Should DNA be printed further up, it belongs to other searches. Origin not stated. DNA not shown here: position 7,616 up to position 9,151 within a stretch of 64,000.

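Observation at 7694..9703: Seven-haem c-type cytochrome fused to a TPR domain in a housekeeping neighbourhood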

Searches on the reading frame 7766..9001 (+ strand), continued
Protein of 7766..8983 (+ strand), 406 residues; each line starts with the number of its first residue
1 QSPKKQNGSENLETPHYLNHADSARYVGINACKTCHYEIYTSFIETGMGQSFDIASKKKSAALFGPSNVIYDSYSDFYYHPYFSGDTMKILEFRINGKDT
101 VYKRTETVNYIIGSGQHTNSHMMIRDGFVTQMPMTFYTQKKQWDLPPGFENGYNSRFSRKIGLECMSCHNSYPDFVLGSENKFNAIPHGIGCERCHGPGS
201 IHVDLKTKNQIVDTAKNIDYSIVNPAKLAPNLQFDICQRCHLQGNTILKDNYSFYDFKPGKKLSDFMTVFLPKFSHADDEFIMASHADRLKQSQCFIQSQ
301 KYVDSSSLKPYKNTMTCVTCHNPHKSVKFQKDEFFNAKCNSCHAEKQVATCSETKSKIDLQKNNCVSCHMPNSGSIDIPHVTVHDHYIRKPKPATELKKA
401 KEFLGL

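Call 52: search_solved_structures(query=A3, max_evalue=1, show_alignments=1)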
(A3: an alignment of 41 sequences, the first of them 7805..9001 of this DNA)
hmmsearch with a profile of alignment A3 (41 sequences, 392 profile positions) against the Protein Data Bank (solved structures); distinct sequences matched with E-value up to 1: 14.
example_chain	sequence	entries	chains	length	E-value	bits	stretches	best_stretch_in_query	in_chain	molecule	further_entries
6i5b_A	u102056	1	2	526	6.7e-14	54.7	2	152-356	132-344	Uncharacterized protein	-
6r2q_A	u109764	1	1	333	6.9e-11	44.8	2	297-356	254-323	Cystathionine beta-synthase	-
6qvm_A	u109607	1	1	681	1.2e-07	34.1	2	283-354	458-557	Multiheme cytochrome cf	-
3ubr_A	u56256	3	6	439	1.7e-06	30.3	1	172-350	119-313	Cytochrome c-552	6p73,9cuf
4wjy_A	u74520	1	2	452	0.00017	23.7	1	217-358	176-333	Cytochrome c-552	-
1gu6_A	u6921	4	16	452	0.00026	23.1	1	217-358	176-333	CYTOCHROME C552 | Cytochrome c-552 | Cytochrome c nitrite reductase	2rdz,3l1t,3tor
2rf7_A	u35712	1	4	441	0.00026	23.1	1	217-358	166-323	Cytochrome c-552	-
4rkm_A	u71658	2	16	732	0.0016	20.6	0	169-187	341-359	MccA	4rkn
5ze8_A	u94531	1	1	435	0.0016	20.6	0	317-356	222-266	cytochrome c552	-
28pb_A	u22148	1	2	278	0.029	16.4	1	293-353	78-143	Cytochrome c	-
1bvb_A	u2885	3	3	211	0.054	15.5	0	297-352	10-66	CYTOCHROME C-554 | CYTOCHROME C554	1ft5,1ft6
7tfs_A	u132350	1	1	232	0.13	14.3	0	335-360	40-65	Cytochrome c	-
2ozy_A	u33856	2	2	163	0.2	13.6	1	292-355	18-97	Cytochrome c-type protein nrfB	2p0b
6xkx_p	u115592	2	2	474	0.52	12.2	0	311-330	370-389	Cbb3-type cytochrome c oxidase subunit CcoP,Cytochrome c-type cyt cy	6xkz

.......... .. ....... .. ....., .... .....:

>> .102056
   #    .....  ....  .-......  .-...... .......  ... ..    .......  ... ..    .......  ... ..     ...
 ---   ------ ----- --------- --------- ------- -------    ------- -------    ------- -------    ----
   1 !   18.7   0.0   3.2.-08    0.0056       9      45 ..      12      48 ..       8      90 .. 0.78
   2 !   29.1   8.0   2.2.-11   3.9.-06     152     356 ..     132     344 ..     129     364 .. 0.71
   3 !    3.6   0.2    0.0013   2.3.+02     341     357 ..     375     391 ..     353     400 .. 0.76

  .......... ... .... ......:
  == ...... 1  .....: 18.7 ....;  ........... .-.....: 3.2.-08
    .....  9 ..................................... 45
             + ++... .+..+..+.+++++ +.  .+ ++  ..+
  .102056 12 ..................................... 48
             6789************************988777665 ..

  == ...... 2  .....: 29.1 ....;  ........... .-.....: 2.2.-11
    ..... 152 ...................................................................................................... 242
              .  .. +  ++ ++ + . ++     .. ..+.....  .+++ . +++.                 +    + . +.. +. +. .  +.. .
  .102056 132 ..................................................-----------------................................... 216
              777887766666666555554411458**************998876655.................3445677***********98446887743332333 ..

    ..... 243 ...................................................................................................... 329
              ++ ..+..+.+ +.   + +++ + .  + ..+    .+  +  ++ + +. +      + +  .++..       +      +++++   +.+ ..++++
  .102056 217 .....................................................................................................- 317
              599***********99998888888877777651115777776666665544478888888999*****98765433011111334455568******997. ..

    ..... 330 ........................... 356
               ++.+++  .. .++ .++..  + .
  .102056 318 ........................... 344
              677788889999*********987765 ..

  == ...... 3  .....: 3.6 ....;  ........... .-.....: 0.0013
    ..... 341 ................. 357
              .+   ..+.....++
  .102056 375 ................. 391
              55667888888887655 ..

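Call 58: predict_structure(alignment_id=A2)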
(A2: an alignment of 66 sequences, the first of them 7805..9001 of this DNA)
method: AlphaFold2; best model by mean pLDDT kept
length: 399 residues; sequences in the alignment: 66
mean_pLDDT: 83.1   pTM: 0.82
mean pLDDT of the five models: 83.1, 79.2, 77.9, 75.2, 70.8
residues with pLDDT >= 90: 168; 70-90: 178; 50-70: 30; < 50: 23
segments of 3 or more residues with pLDDT < 50: 360-377
pLDDT, mean of each block of 10 residues (from residue 1): 82 93 94 90 93 93 95 97 95 95 85 92 89 84 82 87 86 92 94 86 87 92 85 85 91 84 60 76 83 85 88 82 80 59 79 68 42 47 69 76
secondary structure, 60 per line:
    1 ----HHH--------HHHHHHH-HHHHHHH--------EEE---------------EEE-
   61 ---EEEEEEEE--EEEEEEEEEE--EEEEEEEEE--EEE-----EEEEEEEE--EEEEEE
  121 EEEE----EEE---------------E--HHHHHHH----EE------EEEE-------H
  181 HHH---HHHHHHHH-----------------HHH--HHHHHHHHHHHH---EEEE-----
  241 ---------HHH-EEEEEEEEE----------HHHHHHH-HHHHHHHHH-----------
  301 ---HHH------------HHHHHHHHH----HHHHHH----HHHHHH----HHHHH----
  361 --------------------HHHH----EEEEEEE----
elements in order: H16-22 H24-30 E39-41 E57-59 E64-71 E74-83 E86-94 E97-99 E105-112 E115-124 E129-131 H150-156 E169-172 H180-183 H187-194 H217-228 E232-235 E254-262 H273-279 H281-289 H319-327 H332-337 H342-347 H352-356 H381-384 E389-395

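Call 61: fold_search(model_id=the predicted structure, library=pdb)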
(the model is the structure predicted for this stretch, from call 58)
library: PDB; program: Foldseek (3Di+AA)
matches with E <= 10: 596; with E <= 0.001: 2
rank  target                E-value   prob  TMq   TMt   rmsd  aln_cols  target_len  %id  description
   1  6i5b_A                1.2e-08  1.00  0.48  0.41   8.1       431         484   17  Crystal Structure of Outer Cell Wall Cytochrome OcwA (released 2019-09-25)
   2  6i5b_B                1.7e-08  1.00  0.49  0.42   7.6       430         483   18  Crystal Structure of Outer Cell Wall Cytochrome OcwA (released 2019-09-25)
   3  8i7o_P1               2.8e-01  0.18  0.10  0.07  14.0       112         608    9  In situ structure of axonemal doublet microtubules in mouse sperm with 16-nm repeat (released 2023-10-11)
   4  4fgi_B                3.2e-01  0.57  0.11  0.26   7.6        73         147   10  Structure of the effector - immunity system Tse1 / Tsi1 from Pseudomonas aeruginosa (released 2012-06-20)
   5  4fgi_H                3.4e-01  0.51  0.11  0.25   8.0        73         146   11  Structure of the effector - immunity system Tse1 / Tsi1 from Pseudomonas aeruginosa (released 2012-06-20)
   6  6zue_B                3.4e-01  0.09  0.10  0.11  15.1       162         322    9  Crystal structure of human DDB1 bound to human DCAF1 (amino acid residues 1046-1396) (released 2021-07-28)
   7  9g33_UE               4.8e-01  0.16  0.10  0.09  12.2       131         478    7  Stalled 90S - Utp23-Krr1-deltaC3 (released 2025-06-18)
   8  7wb4_c                5.1e-01  0.07  0.08  0.10  15.3       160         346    5  Cryo-EM structure of the NR subunit from X. laevis NPC (released 2022-03-02)
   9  3nol                  5.4e-01  0.07  0.09  0.14  14.3       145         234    8  Crystal structure of Zymomonas mobilis Glutaminyl Cyclase (trigonal form) (released 2010-11-03)
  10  3g0d_B                5.7e-01  0.11  0.11  0.07  14.6       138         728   11  Crystal structure of dipeptidyl peptidase IV in complex with a pyrimidinedione inhibitor 2 (released 2010-02-16)
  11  7jv4_C                6.4e-01  0.09  0.08  0.04   9.4        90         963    9  SARS-CoV-2 spike in complex with the S2H13 neutralizing antibody (one RBD open) (released 2020-10-14)
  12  9e78_0O               6.8e-01  0.16  0.10  0.12  11.4        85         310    5  48-nm repeat of the Leishmania tarentolae doublet microtubule (released 2025-03-12)
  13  4alo_A                6.8e-01  0.03  0.09  0.15  16.8       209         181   11  STRUCTURE AND PROPERTIES OF H1 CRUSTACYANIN FROM LOBSTER HOMARUS AMERICANUS (released 2012-08-08)
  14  2w8b_A                7.2e-01  0.12  0.10  0.10  11.9        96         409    9  Crystal structure of processed TolB in complex with Pal (released 2009-02-17)
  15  3g0d_D                7.2e-01  0.08  0.12  0.08  14.0       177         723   13  Crystal structure of dipeptidyl peptidase IV in complex with a pyrimidinedione inhibitor 2 (released 2010-02-16)
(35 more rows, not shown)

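Call 64: find_encoding_contigs(protein=P0324, flank=7000, max_places=1)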
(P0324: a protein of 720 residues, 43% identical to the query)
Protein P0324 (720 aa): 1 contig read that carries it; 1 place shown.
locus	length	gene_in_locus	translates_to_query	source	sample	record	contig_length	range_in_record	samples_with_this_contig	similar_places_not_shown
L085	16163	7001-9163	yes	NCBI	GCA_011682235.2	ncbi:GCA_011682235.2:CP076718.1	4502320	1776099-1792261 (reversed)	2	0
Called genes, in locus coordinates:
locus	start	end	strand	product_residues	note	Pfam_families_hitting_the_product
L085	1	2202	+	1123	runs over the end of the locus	PF13620:CarboxypepD_reg, PF13715:CarbopepD_reg_2, PF07715:Plug (weak), PF00593:TonB_dep_Rec_b-barrel, PF14905:OMP_b-brl_3, PF25183:OMP_b-brl_4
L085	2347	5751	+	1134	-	-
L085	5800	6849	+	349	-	PF18990:DUF5723 (faint)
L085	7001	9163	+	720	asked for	PF13432:TPR_16 (weak), PF13414:TPR_11 (weak), PF14559:TPR_19, PF23914:TPR_CcmH_CycH (weak), PF00515:TPR_1 (weak), PF13181:TPR_8 (weak), PF13424:TPR_12, PF13432:TPR_16, +17 more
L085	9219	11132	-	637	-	PF00128:Alpha-amylase, PF16657:Malt_amylase_C (weak)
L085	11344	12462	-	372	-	PF13701:DDE_Tnp_1_4 (faint), PF13808:DDE_Tnp_1_assoc, PF01609:DDE_Tnp_1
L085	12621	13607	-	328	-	PF00070:Pyr_redox (faint), PF00890:FAD_binding_2 (faint), PF01266:DAO (faint), PF03486:HI0933_like (faint), PF07992:Pyr_redox_2, PF12831:FAD_oxidored (faint), PF13738:Pyr_redox_3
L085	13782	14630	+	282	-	PF10609:ParA, PF00142:Fer4_NifH (faint), PF01656:CbiA, PF06564:CBP_BcsQ (weak), PF09140:MipZ (faint), PF13614:AAA_31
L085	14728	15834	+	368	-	PF02163:Peptidase_M50, PF00571:CBS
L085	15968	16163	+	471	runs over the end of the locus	PF00224:PK, PF02887:PK_C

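Call 65: find_encoding_contigs(protein=P0291, flank=7000, max_places=1)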
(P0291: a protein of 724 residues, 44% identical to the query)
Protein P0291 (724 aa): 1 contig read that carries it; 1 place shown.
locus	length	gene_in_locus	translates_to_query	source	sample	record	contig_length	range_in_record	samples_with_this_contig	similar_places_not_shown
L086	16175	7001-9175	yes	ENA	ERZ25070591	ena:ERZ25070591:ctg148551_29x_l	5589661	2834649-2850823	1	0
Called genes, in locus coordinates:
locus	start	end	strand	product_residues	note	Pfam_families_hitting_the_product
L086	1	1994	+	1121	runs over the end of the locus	PF13620:CarboxypepD_reg, PF13715:CarbopepD_reg_2, PF25183:OMP_b-brl_4 (weak), PF00593:TonB_dep_Rec_b-barrel, PF25183:OMP_b-brl_4 (weak)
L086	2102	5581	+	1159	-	-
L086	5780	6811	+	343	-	-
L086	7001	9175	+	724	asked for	PF13424:TPR_12, PF14559:TPR_19, PF00515:TPR_1, PF07719:TPR_2, PF13414:TPR_11, PF13424:TPR_12, PF13432:TPR_16, PF14559:TPR_19, +34 more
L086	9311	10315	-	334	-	PF00070:Pyr_redox (faint), PF00890:FAD_binding_2 (weak), PF01266:DAO (faint), PF03486:HI0933_like (faint), PF07992:Pyr_redox_2, PF12831:FAD_oxidored (faint), PF13434:Lys_Orn_oxgnase (faint), PF13738:Pyr_redox_3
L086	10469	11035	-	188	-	PF00383:dCMP_cyt_deam_1, PF14437:MafB19-deam, PF14439:Bd3614-deam (weak)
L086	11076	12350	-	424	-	PF02274:ADI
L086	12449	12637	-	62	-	-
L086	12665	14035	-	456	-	PF13415:Beta-prop_FBX42 (faint), PF13418:Beta-prop_TYW4 (weak), PF24681:Kelch_KLHDC2_KLHL20_DRC7 (faint)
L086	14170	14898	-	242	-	PF01416:PseudoU_synth_1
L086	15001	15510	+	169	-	PF01202:SKI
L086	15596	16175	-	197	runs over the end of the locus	PF01351:RNase_HII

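Call 66: find_encoding_contigs(protein=P0400, flank=7000, max_places=1)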
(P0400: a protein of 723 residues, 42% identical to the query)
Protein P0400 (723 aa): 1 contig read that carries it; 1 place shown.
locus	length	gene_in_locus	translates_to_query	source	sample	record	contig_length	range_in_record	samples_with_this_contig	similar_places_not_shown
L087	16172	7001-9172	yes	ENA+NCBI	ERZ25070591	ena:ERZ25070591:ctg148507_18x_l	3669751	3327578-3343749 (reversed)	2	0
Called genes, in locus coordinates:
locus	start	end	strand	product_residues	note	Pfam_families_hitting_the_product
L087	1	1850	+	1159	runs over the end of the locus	PF13620:CarboxypepD_reg, PF13715:CarbopepD_reg_2, PF07715:Plug (weak), PF00593:TonB_dep_Rec_b-barrel, PF14905:OMP_b-brl_3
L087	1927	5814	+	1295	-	-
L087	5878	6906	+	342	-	-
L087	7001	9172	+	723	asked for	PF09699:Paired_CXXCH_1 (faint), PF13432:TPR_16 (weak), PF14559:TPR_19 (weak), PF13414:TPR_11 (weak), PF13432:TPR_16, PF14559:TPR_19 (weak), PF13432:TPR_16 (weak), PF14559:TPR_19 (weak), +16 more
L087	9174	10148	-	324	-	PF00070:Pyr_redox (faint), PF00890:FAD_binding_2 (faint), PF01266:DAO (faint), PF03486:HI0933_like (faint), PF07992:Pyr_redox_2, PF12831:FAD_oxidored (faint), PF13434:Lys_Orn_oxgnase (faint), PF13738:Pyr_redox_3, +1 more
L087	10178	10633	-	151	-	PF00383:dCMP_cyt_deam_1, PF14437:MafB19-deam, PF14439:Bd3614-deam (weak)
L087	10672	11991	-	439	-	PF02274:ADI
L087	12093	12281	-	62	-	-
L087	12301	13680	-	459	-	PF13415:Beta-prop_FBX42 (faint), PF13418:Beta-prop_TYW4 (faint), PF24681:Kelch_KLHDC2_KLHL20_DRC7 (weak), PF24981:Beta-prop_ATRN-LZTR1 (faint), PF01344:Kelch_1 (faint), PF07250:Glyoxal_oxid_N (faint), PF07646:Kelch_2 (faint), PF17164:DUF5122 (faint)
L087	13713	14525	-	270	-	PF01416:PseudoU_synth_1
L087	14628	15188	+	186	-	PF13238:AAA_18 (weak), PF01202:SKI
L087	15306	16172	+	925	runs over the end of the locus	PF00521:DNA_topoisoIV, PF03989:DNA_gyraseA_C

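Call 69: find_encoding_contigs(protein=P0376, flank=7000, max_places=1)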
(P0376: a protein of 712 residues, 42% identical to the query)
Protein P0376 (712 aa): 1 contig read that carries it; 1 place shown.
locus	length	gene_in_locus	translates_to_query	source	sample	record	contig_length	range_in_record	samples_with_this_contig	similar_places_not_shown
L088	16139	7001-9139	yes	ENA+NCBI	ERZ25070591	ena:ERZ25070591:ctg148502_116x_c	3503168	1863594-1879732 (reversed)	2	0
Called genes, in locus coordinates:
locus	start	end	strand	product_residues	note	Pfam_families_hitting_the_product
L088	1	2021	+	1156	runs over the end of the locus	PF13620:CarboxypepD_reg, PF13715:CarbopepD_reg_2, PF07715:Plug (weak)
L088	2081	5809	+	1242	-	-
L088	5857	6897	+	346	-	-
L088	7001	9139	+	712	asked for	PF13428:TPR_14 (faint), PF13414:TPR_11 (weak), PF13432:TPR_16, PF14559:TPR_19 (weak), PF13424:TPR_12 (weak), PF13432:TPR_16, PF14559:TPR_19 (weak), PF07719:TPR_2 (weak), +14 more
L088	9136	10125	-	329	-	PF00070:Pyr_redox (faint), PF00890:FAD_binding_2 (weak), PF01266:DAO (weak), PF03486:HI0933_like (faint), PF07992:Pyr_redox_2, PF12831:FAD_oxidored (faint), PF13434:Lys_Orn_oxgnase (faint), PF13738:Pyr_redox_3, +1 more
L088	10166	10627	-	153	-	PF00383:dCMP_cyt_deam_1, PF14437:MafB19-deam, PF14439:Bd3614-deam (weak)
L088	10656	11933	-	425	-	PF02274:ADI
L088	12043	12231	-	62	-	-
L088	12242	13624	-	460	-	PF13415:Beta-prop_FBX42 (faint), PF01344:Kelch_1 (faint), PF07646:Kelch_2 (faint), PF24681:Kelch_KLHDC2_KLHL20_DRC7 (faint)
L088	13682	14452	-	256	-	PF01416:PseudoU_synth_1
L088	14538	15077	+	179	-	PF13238:AAA_18 (weak), PF01202:SKI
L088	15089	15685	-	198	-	PF01351:RNase_HII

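Call 70: find_encoding_contigs(protein=P0334, flank=7000, max_places=1)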
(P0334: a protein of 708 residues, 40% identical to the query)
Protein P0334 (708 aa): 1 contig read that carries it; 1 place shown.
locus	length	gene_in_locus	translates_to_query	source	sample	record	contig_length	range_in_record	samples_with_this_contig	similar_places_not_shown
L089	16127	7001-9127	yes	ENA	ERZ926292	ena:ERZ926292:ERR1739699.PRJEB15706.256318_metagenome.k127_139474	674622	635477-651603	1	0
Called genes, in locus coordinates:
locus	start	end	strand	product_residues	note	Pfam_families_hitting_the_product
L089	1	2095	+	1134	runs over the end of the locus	PF13620:CarboxypepD_reg, PF13715:CarbopepD_reg_2, PF00593:TonB_dep_Rec_b-barrel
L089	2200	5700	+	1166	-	-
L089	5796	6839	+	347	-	-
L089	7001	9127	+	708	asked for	PF13432:TPR_16 (weak), PF00515:TPR_1, PF07719:TPR_2, PF13181:TPR_8 (weak), PF13371:TPR_9 (weak), PF13428:TPR_14 (weak), PF13432:TPR_16 (weak), PF14559:TPR_19 (weak), +12 more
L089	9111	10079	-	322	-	PF00070:Pyr_redox (faint), PF00743:FMO-like (faint), PF00890:FAD_binding_2, PF01266:DAO, PF01494:FAD_binding_3 (weak), PF03486:HI0933_like (weak), PF07992:Pyr_redox_2, PF13738:Pyr_redox_3, +6 more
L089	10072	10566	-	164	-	PF00383:dCMP_cyt_deam_1, PF14437:MafB19-deam, PF14439:Bd3614-deam (weak)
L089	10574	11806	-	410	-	PF02274:ADI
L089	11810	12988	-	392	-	PF13415:Beta-prop_FBX42 (weak), PF24981:Beta-prop_ATRN-LZTR1 (faint), PF13418:Beta-prop_TYW4 (faint), PF24681:Kelch_KLHDC2_KLHL20_DRC7, PF13415:Beta-prop_FBX42 (weak)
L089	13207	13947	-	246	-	PF01416:PseudoU_synth_1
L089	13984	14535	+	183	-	PF13238:AAA_18 (weak), PF01202:SKI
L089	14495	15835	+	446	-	PF00270:DEAD, PF00271:Helicase_C, PF16124:RecQ_Zn_bind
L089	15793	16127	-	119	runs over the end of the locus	PF14129:DUF4296 (weak)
